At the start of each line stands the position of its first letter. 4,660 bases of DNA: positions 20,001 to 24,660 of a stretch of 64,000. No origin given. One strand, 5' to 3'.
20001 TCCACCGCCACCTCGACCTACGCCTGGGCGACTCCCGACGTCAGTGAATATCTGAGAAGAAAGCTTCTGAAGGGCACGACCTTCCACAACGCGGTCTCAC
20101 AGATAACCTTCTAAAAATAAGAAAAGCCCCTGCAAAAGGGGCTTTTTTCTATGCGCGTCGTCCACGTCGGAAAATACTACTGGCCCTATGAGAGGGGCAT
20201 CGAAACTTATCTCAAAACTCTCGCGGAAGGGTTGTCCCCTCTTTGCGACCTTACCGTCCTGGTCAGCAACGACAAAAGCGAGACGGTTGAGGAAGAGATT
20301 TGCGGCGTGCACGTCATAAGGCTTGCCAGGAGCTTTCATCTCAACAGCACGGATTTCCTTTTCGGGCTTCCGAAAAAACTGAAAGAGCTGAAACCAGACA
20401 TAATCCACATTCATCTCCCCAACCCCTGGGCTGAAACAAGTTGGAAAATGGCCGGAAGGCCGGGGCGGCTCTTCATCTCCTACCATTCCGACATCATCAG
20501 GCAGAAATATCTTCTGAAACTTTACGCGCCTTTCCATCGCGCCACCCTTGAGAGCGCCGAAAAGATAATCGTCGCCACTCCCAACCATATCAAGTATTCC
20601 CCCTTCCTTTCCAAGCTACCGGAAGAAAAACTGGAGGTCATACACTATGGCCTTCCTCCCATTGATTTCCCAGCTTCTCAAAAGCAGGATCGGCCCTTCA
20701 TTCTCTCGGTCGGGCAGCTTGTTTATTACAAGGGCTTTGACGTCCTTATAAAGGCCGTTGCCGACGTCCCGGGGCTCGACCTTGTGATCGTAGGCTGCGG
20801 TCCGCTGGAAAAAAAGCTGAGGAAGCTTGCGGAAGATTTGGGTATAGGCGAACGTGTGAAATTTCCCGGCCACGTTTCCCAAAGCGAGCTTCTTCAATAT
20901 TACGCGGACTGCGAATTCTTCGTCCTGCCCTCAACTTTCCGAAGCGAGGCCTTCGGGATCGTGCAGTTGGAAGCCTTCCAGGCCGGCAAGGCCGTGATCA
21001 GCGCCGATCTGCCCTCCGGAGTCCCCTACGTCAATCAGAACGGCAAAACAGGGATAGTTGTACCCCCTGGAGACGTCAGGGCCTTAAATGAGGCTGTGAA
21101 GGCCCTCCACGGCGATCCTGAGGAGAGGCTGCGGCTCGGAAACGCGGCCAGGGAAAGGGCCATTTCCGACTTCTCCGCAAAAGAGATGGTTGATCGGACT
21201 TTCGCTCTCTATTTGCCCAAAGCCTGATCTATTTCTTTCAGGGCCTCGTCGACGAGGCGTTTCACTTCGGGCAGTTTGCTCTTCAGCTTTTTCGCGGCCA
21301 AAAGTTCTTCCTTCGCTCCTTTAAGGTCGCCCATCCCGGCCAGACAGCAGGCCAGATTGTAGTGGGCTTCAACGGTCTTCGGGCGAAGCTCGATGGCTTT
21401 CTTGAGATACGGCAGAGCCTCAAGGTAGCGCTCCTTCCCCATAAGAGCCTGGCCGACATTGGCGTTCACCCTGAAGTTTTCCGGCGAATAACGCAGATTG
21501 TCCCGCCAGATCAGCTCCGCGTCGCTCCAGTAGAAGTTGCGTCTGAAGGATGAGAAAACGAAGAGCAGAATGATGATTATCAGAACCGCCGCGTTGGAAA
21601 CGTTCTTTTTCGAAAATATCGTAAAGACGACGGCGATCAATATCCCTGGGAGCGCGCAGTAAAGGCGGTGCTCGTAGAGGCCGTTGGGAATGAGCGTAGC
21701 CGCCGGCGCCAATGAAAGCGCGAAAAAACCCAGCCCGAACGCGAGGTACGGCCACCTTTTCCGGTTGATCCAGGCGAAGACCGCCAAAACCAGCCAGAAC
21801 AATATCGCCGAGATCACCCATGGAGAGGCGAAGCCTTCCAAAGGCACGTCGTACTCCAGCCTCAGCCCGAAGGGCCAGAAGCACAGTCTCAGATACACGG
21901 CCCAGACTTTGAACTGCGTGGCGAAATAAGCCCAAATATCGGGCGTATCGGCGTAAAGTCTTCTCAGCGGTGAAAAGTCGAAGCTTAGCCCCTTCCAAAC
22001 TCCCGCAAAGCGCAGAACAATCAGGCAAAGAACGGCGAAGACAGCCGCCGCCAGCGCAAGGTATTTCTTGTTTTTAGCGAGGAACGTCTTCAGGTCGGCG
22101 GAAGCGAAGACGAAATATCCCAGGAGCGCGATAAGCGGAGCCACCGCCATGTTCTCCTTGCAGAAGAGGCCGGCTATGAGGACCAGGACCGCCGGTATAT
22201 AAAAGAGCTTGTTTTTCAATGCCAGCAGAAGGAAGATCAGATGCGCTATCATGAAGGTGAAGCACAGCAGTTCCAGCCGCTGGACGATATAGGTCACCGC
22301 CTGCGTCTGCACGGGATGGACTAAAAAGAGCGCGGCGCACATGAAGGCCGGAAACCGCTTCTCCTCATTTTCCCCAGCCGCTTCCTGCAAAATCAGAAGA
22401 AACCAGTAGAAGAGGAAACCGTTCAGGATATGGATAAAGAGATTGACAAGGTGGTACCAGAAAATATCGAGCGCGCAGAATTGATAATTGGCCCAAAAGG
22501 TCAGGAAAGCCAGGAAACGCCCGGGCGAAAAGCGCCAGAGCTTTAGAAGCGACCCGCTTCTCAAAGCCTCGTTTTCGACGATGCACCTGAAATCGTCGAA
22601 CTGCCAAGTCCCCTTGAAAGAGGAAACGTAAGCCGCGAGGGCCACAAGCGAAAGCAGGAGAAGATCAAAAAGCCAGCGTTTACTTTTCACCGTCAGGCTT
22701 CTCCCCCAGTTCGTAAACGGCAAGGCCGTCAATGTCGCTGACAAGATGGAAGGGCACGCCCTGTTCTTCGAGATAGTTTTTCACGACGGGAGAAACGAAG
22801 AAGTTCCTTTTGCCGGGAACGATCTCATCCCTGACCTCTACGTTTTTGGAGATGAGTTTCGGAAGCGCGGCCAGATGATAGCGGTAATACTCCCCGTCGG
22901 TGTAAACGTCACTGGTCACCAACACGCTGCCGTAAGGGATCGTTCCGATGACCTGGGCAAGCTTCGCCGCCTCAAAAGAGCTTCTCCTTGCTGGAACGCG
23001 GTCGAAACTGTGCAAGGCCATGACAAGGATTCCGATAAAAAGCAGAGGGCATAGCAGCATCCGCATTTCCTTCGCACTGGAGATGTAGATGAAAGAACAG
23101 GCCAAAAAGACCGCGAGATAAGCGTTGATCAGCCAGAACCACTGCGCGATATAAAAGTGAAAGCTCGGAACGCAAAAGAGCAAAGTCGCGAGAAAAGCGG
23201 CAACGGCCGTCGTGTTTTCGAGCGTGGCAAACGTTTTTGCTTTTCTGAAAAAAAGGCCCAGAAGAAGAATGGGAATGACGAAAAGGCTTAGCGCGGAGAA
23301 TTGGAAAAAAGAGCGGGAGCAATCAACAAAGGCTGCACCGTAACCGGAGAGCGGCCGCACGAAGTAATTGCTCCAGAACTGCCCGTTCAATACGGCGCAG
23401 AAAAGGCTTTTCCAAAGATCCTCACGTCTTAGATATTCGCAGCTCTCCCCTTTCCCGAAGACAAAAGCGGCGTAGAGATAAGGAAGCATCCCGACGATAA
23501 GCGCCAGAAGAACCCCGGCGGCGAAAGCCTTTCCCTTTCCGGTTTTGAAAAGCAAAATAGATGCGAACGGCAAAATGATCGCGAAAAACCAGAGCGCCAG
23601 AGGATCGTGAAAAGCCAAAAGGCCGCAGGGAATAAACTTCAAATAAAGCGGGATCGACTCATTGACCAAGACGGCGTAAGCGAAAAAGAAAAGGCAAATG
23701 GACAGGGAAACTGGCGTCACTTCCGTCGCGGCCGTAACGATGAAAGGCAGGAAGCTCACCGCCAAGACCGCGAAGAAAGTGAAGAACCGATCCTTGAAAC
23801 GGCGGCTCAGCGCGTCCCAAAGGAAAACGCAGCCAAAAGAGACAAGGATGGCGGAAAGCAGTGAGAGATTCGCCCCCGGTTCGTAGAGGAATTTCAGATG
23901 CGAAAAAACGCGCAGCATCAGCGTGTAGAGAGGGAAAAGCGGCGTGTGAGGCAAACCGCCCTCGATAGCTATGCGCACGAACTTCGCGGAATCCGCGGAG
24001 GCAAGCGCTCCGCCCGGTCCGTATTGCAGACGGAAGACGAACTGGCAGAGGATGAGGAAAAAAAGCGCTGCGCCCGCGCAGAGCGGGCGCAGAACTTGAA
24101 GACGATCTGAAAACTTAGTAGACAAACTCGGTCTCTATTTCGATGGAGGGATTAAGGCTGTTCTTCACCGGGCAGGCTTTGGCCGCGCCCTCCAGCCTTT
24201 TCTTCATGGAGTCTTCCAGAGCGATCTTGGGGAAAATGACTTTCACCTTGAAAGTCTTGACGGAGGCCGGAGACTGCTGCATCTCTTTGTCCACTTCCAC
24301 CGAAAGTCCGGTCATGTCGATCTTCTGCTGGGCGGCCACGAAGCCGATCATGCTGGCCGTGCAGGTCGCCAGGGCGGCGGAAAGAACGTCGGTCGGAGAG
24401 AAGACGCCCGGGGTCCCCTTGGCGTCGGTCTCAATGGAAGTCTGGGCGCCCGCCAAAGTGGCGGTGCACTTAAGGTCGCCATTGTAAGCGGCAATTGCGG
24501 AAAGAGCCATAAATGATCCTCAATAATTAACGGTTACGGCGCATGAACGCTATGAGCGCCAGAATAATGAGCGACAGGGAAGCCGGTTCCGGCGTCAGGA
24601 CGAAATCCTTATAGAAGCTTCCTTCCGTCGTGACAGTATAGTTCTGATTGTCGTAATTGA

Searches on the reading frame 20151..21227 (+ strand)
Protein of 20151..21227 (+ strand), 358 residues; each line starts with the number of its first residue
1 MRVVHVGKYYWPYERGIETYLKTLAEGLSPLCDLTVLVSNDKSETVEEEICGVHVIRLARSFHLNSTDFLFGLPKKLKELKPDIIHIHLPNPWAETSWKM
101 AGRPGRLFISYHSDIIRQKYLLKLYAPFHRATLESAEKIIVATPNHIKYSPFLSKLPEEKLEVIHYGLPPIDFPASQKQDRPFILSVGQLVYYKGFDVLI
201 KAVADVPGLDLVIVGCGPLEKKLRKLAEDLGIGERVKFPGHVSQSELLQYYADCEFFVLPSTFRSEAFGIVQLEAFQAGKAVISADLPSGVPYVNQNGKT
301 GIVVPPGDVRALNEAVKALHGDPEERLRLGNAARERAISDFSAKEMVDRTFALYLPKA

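Call 8: search_protein_families(library=pfam, proteins=[window:20151-21227:+], max_evalue=0.001)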
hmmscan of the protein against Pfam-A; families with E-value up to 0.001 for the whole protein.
window:20151-21227:+ (358 aa): 7 families
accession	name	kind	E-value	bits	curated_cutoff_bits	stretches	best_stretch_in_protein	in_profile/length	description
PF00534.26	Glycos_transf_1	-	1.4e-42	145.6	26.4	1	177-336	11-172/172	Glycosyl transferases group 1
PF13692.12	Glyco_trans_1_4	-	1.9e-31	109.7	27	1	182-321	2-141/142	Glycosyl transferases group 1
PF13439.12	Glyco_transf_4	-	2.8e-16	60.4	28.5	1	16-167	3-165/170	Glycosyltransferase Family 4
PF13579.12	Glyco_trans_4_4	-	5.5e-14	53.2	29.7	1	16-167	2-158/158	Glycosyl transferase 4-like domain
PF13477.12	Glyco_trans_4_2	-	7.9e-10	39.5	23.4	1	18-141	10-137/139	Glycosyl transferase 4-like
PF13524.12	Glyco_trans_1_2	-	5.6e-07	30.1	25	1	199-348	5-140/144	Glycosyl transferase-like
PF20706.3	GT4-conflict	-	0.0002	20.9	26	0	160-279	173-305/385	Family 4 Glycosyltransferase in conflict systems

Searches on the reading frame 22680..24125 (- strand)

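Call 8: search_protein_families(library=pfam, proteins=[window:22680-24125:-], max_evalue=0.001)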
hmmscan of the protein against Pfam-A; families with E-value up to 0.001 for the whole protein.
window:22680-24125:- (481 aa): 1 family
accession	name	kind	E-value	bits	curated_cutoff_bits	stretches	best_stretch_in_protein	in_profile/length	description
PF11028.14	TMEM260-like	-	0.00042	20.6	24.2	1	45-103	1-60/179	Protein O-mannosyl-transferase TMEM260-like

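Call 74: search_protein_families(library=pfam, proteins=[window:22680-24125:-], max_evalue=1)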
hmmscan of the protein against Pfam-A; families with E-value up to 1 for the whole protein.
window:22680-24125:- (481 aa): 2 families
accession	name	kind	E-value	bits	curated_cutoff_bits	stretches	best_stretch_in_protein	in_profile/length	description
PF11028.14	TMEM260-like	-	0.00042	20.6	24.2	1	45-103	1-60/179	Protein O-mannosyl-transferase TMEM260-like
PF13567.11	DUF4131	-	0.013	15.6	31.6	1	327-419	4-89/165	Domain of unknown function (DUF4131)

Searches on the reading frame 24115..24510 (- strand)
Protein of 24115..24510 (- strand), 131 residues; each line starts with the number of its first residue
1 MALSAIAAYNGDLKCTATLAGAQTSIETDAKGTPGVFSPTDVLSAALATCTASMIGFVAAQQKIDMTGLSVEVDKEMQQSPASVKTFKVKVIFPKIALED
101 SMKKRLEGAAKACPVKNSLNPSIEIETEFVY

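Call 8: search_protein_families(library=pfam, proteins=[window:24115-24510:-], max_evalue=0.001)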
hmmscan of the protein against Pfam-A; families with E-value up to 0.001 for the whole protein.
window:24115-24510:- (131 aa): 1 family
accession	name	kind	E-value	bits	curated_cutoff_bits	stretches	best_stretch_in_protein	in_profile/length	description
PF02566.24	OsmC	-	2.9e-18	66.5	27.5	1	35-128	4-100/100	OsmC-like protein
